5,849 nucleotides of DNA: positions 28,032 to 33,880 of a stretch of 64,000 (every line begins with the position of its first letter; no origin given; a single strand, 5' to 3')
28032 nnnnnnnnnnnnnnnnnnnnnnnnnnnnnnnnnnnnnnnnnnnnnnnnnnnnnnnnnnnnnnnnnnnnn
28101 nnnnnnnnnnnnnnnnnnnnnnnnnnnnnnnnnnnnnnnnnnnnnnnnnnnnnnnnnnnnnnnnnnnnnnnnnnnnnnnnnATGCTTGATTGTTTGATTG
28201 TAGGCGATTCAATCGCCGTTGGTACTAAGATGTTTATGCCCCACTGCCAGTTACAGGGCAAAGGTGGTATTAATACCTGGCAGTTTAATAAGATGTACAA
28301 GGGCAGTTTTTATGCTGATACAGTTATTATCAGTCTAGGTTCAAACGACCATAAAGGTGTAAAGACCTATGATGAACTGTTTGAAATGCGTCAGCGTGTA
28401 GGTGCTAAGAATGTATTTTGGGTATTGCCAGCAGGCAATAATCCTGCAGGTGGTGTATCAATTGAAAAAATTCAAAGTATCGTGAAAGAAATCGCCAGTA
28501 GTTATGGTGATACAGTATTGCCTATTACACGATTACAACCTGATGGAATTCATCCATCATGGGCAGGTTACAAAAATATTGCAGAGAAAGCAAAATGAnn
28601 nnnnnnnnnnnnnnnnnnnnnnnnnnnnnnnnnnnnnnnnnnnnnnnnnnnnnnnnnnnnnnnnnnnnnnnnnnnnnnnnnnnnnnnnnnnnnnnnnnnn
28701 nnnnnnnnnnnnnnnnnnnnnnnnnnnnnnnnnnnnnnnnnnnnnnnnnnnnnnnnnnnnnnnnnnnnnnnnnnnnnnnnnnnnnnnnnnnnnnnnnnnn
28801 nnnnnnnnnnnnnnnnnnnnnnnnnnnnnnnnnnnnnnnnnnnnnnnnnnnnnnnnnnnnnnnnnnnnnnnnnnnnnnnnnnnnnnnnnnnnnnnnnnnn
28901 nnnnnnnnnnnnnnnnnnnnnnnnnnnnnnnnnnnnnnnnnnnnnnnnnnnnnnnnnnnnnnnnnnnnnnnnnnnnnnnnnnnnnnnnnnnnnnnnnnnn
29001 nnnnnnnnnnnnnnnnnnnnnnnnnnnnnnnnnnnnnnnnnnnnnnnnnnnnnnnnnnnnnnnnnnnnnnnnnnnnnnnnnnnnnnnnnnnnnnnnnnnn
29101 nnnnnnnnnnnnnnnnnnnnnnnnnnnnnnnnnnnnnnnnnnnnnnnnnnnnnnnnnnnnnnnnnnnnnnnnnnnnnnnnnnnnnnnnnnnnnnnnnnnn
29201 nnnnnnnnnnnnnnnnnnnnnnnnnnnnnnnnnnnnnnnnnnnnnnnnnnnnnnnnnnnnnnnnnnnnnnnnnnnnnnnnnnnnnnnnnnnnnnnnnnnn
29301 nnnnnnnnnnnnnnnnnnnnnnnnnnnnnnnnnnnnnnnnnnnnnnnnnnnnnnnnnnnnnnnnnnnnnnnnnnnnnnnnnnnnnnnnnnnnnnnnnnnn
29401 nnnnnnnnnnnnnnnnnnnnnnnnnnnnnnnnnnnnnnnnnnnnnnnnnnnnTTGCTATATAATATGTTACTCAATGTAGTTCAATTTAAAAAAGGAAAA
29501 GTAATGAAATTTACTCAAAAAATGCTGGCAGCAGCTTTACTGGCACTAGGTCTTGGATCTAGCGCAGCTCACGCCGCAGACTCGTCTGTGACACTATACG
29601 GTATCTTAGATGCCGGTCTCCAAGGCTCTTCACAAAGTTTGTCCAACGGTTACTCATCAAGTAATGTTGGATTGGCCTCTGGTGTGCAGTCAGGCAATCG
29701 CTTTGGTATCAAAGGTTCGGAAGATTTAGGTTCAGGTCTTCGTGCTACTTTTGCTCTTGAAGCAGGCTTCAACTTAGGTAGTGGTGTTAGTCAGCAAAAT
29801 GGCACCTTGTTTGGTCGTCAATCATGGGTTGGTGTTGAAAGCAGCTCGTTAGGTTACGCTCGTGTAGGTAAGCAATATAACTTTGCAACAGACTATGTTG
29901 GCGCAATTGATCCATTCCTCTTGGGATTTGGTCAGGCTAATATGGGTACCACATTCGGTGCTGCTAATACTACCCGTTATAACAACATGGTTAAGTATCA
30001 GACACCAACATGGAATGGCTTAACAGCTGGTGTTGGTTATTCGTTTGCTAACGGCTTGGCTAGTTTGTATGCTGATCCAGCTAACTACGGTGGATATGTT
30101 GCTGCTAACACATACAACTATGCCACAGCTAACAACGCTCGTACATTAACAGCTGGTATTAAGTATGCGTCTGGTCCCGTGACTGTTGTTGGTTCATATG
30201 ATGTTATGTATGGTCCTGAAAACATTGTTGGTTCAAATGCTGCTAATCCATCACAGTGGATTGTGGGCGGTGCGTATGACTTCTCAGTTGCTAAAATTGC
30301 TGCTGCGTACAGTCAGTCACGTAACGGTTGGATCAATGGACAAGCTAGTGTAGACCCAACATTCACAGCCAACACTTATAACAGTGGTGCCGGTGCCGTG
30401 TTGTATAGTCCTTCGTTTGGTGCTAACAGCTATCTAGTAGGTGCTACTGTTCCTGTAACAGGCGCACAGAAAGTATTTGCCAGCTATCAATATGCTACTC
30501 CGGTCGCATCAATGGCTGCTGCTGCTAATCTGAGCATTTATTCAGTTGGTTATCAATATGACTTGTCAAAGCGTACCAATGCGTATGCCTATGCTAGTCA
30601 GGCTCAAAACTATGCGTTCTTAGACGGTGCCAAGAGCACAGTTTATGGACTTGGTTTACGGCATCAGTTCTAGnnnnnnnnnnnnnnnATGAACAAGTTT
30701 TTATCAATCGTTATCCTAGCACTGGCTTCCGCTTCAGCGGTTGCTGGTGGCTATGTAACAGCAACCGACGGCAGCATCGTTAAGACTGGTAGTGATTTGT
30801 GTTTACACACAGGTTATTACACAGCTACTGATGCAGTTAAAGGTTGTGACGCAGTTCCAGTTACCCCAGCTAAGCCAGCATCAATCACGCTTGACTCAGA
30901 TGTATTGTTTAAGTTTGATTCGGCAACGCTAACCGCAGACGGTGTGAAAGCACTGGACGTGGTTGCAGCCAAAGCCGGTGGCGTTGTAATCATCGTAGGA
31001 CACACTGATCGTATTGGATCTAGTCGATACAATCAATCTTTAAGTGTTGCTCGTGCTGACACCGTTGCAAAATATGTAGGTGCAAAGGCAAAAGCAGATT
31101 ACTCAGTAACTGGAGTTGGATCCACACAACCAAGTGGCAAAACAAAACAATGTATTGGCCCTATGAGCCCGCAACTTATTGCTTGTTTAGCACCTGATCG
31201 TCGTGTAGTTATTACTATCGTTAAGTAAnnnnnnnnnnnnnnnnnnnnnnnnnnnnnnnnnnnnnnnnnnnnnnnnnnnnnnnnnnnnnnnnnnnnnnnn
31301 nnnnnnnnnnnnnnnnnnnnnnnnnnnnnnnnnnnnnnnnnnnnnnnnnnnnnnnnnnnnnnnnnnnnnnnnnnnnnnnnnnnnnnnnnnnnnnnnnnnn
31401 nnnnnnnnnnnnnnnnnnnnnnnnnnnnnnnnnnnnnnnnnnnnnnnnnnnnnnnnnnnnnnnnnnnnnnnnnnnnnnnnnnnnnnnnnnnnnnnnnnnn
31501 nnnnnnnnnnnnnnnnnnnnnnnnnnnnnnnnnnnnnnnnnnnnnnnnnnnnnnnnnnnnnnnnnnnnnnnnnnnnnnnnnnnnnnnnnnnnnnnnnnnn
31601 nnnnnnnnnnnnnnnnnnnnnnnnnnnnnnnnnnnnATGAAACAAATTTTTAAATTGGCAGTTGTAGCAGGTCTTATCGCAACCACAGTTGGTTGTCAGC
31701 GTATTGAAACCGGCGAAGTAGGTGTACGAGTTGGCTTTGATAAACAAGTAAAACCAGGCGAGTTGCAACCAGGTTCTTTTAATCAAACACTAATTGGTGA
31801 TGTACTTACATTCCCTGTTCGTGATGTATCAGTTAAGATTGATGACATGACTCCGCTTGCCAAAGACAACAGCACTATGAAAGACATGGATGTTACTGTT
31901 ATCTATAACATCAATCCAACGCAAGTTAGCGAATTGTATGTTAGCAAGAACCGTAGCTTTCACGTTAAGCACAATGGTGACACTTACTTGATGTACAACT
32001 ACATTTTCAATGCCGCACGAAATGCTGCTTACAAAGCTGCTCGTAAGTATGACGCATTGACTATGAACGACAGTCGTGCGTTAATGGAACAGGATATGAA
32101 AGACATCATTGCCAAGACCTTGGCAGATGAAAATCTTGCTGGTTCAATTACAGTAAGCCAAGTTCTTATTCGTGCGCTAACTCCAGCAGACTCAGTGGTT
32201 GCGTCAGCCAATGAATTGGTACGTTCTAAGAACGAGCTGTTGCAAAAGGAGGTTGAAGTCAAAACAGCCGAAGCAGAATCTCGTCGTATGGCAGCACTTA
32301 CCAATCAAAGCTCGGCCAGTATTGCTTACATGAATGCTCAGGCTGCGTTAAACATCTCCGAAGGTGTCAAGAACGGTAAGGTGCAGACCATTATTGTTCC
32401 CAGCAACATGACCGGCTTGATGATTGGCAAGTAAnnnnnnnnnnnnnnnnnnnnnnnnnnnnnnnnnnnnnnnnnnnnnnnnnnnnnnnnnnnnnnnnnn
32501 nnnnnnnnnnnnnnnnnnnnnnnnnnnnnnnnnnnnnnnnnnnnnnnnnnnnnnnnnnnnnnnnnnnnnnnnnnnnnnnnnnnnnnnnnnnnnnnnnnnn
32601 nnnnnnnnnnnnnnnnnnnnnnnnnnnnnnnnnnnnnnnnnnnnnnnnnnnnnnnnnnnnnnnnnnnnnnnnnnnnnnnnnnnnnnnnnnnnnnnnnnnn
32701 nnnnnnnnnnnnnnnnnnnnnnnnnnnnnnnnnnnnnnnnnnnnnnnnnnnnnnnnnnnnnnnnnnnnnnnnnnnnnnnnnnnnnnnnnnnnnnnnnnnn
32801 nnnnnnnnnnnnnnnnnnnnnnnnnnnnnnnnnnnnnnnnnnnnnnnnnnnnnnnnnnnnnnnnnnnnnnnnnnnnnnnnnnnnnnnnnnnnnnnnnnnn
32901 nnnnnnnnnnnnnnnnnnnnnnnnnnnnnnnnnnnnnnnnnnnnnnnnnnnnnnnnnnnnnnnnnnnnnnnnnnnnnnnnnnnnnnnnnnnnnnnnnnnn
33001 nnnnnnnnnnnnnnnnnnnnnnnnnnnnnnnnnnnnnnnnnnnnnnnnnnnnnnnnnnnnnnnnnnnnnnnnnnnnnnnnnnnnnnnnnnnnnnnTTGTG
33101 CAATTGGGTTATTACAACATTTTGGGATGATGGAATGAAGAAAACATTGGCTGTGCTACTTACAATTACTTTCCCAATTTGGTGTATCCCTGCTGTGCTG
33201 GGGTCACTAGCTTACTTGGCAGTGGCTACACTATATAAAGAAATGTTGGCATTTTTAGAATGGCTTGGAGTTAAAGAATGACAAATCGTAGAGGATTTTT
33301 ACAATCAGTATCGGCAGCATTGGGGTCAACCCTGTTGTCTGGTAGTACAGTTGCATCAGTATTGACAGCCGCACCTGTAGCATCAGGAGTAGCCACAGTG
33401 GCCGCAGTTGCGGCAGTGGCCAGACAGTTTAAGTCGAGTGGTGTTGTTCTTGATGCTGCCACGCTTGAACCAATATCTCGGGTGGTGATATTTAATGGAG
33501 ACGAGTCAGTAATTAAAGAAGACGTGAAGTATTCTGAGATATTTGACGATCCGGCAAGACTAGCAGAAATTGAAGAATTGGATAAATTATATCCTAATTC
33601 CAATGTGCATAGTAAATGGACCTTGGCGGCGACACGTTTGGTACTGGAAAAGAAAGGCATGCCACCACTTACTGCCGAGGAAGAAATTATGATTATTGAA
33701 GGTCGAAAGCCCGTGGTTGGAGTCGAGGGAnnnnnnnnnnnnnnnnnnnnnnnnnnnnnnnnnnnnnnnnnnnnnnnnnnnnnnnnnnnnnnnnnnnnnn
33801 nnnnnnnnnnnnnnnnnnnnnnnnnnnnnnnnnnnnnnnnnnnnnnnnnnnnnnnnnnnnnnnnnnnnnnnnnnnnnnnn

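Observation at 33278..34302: Tat-signal protein translationally coupled to a prolyl-hydroxylase-like 2OG oxygenase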

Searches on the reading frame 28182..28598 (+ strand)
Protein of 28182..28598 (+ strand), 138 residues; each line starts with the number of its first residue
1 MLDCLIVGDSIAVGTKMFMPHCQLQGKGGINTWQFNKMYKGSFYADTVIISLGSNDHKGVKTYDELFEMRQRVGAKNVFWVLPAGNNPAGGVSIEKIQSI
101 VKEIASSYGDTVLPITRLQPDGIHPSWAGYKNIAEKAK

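Call 48: search_protein_families(library=pfam, proteins=[window:28182-28598:+], max_evalue=0.001)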
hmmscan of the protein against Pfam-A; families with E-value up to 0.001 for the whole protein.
window:28182-28598:+ (138 aa): 2 families
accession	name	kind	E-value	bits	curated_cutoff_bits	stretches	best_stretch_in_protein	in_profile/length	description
PF13472.12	Lipase_GDSL_2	-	9.5e-06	26.7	32.9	1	26-131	40-177/178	GDSL-like Lipase/Acylhydrolase family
PF00657.28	Lipase_GDSL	-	0.00055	20.6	23.6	0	107-136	189-207/208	GDSL-like Lipase/Acylhydrolase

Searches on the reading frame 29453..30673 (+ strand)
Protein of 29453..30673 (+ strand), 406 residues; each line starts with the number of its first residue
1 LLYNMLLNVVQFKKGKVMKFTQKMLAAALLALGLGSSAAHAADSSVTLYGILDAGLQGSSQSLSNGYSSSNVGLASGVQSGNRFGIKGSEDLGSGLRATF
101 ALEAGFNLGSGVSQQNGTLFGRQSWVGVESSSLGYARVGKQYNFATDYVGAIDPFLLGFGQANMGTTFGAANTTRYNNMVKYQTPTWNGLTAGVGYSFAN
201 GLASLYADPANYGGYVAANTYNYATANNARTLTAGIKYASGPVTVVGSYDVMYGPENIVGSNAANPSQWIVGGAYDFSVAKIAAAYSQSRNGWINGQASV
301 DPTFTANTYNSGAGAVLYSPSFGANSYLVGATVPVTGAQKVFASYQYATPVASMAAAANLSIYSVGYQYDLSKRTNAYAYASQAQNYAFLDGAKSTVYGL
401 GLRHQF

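Call 10: search_protein_families(library=phrogs, proteins=[window:29453-30673:+], max_evalue=0.00001)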
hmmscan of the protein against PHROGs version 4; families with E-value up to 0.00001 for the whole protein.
window:29453-30673:+ (406 aa): 0 families

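Call 48: search_protein_families(library=pfam, proteins=[window:29453-30673:+], max_evalue=0.001)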
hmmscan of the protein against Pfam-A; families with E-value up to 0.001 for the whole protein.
window:29453-30673:+ (406 aa): 2 families
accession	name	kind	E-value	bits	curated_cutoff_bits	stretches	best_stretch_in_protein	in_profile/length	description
PF13609.12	Porin_4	-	2.3e-41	143.1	27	1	28-386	1-307/310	Gram-negative porin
PF00267.27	Porin_1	-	2.6e-13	50.6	23.7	1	76-406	25-337/337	Gram-negative porin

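Call 77: find_related_loci(query=window:29504-30673:+, collection=genome_contigs, flank=1000)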
Query window:29504-30673:+ (389 aa) in genome_contigs; peptide patterns used: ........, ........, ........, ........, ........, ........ (x = any residue, [..] = any of these).
48 stretches matched a pattern, but none encodes a relative of the query by tblastn (E <= 1e-3).
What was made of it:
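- Tried and rejected: The host-inference attempt with the porin in genome_contigs found nothing (call 77).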

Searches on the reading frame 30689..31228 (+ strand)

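Call 3: search_protein_families(library=pfam, proteins=[window:30689-31228:+], max_evalue=0.1)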
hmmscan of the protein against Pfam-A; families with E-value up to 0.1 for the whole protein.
window:30689-31228:+ (179 aa): 2 families
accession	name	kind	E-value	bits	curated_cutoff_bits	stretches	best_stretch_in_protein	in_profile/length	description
PF00691.25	OmpA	-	4.4e-11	43.4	27.2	1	73-150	1-86/98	OmpA family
PF11974.14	bMG3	-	0.013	15.9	34.9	0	83-143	25-85/103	Bacterial alpha-2-macroglobulin MG3 domain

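Call 4: search_protein_families(library=phrogs, proteins=[window:30689-31228:+], max_evalue=0.01)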
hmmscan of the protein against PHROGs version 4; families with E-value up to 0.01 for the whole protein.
window:30689-31228:+ (179 aa): 4 families
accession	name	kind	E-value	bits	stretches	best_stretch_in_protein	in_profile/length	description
phrog_7897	-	unknown function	2e-15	58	1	34-153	180-306/327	-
phrog_7537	-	unknown function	7.1e-12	46.2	1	84-176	162-258/259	-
phrog_26111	-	moron, auxiliary metabolic gene and host takeover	8.6e-05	22.5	1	72-130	232-290/327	membrane protein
phrog_15381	-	unknown function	0.0096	17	0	77-145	17-91/154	-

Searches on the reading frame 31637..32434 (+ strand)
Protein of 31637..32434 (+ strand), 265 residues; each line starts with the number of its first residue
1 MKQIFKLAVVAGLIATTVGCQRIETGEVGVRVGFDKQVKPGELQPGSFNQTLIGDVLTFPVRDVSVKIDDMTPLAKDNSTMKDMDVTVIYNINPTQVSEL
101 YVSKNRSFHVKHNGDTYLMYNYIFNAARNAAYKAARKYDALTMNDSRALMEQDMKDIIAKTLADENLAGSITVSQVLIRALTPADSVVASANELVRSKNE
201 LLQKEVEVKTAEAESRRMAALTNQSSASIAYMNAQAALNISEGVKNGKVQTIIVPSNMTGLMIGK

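Call 3: search_protein_families(library=pfam, proteins=[window:31637-32434:+], max_evalue=0.1)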
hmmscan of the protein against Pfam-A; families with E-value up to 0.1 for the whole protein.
window:31637-32434:+ (265 aa): 2 families
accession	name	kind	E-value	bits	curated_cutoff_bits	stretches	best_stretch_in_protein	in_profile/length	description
PF01145.31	Band_7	-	3.8e-21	76.4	23.6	1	22-214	2-175/176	SPFH domain / Band 7 family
PF25549.1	DUF7927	-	0.096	13.4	31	0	138-215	24-101/132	Domain of unknown function (DUF7927)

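Call 4: search_protein_families(library=phrogs, proteins=[window:31637-32434:+], max_evalue=0.01)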
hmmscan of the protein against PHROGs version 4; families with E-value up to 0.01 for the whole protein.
window:31637-32434:+ (265 aa): 2 families
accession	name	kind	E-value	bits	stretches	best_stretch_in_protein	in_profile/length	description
phrog_200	-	other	1.5e-30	107.6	1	1-239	81-313/379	lipoprotein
phrog_21428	-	unknown function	0.0061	17.5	0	3-32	4-33/63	-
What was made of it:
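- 31637..32434 (+): SPFH/Band-7 lipoprotein (lipobox TVGC). It is the gene most consistently found upstream of ORF A homologues. PF01145 at 3.8e-21 and phrog_200 (calls 3, 4).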

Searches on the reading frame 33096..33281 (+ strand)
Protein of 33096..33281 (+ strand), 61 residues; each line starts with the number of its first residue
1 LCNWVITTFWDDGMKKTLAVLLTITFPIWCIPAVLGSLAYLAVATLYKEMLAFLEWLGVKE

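Call 3: search_protein_families(library=pfam, proteins=[window:33096-33281:+], max_evalue=0.1)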
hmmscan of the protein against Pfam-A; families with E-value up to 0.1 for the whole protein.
window:33096-33281:+ (61 aa): 1 family
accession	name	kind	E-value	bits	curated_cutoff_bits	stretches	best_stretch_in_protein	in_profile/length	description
PF08355.17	EF_assoc_1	-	0.04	14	29.1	1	1-27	24-48/72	EF hand associated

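Call 4: search_protein_families(library=phrogs, proteins=[window:33096-33281:+], max_evalue=0.01)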
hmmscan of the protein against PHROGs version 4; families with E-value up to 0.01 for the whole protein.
window:33096-33281:+ (61 aa): 1 family
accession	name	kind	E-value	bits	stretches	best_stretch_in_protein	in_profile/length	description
phrog_20219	-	moron, auxiliary metabolic gene and host takeover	0.004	18.3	1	17-46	21-50/80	membrane protein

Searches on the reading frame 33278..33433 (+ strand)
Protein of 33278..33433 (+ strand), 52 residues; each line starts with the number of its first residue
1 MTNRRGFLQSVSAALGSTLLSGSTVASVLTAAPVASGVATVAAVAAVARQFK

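Call 11: search_protein_families(library=ncbifam, proteins=[window:33278-33433:+], max_evalue=10)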
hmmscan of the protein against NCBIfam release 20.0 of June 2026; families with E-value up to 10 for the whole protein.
seq(52 aa): 3 families
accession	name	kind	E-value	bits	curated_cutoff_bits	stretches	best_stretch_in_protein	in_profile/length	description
NF000232.1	lactamase_L2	exception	0.043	13.3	540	1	1-47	1-47/303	L2 family extended-spectrum class A beta-lactamase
NF035925.1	Geo26A_fam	subfamily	1.2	8.9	40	1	2-51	131-180/197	geobacillin-26 family protein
TIGR01409.1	TAT_signal_seq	domain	2.5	8.6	16.7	0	2-26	1-24/29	twin-arginine translocation signal domain-containing protein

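Call 80: search_protein_families(library=pfam, proteins=[window:33278-33433:+], max_evalue=10)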
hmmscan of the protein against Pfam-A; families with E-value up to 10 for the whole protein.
seq(52 aa): 1 family
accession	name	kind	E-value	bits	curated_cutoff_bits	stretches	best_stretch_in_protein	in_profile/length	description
PF16445.10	DUF5042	-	0.055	12.4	25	1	8-48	195-235/434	Domain of unknown function (DUF5042)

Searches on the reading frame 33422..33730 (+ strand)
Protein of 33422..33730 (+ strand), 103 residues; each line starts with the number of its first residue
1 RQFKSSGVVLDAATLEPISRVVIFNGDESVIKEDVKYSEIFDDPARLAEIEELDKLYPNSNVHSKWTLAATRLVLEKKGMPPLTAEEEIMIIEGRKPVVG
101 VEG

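Call 78: find_related_loci(query=window:33422-33730:+, collection=metagenome_contigs, flank=6000)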
Query window:33422-33730:+ (103 aa) in metagenome_contigs; peptide patterns used: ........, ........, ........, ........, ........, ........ (x = any residue, [..] = any of these).
210 stretches matched a pattern; 4 encode a relative of the query (tblastn E <= 1e-3); 4 distinct loci.
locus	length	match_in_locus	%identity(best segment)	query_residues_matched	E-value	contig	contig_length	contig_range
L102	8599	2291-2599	98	1-103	2e-65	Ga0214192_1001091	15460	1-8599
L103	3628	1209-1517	93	1-103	5e-63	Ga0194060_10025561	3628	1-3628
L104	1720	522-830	83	1-103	2e-57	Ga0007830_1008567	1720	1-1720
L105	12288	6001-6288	68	1-96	4e-42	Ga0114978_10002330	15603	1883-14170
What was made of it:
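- Tried and rejected: The second scan, using the mature domain, gave 4 loci (call 78).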
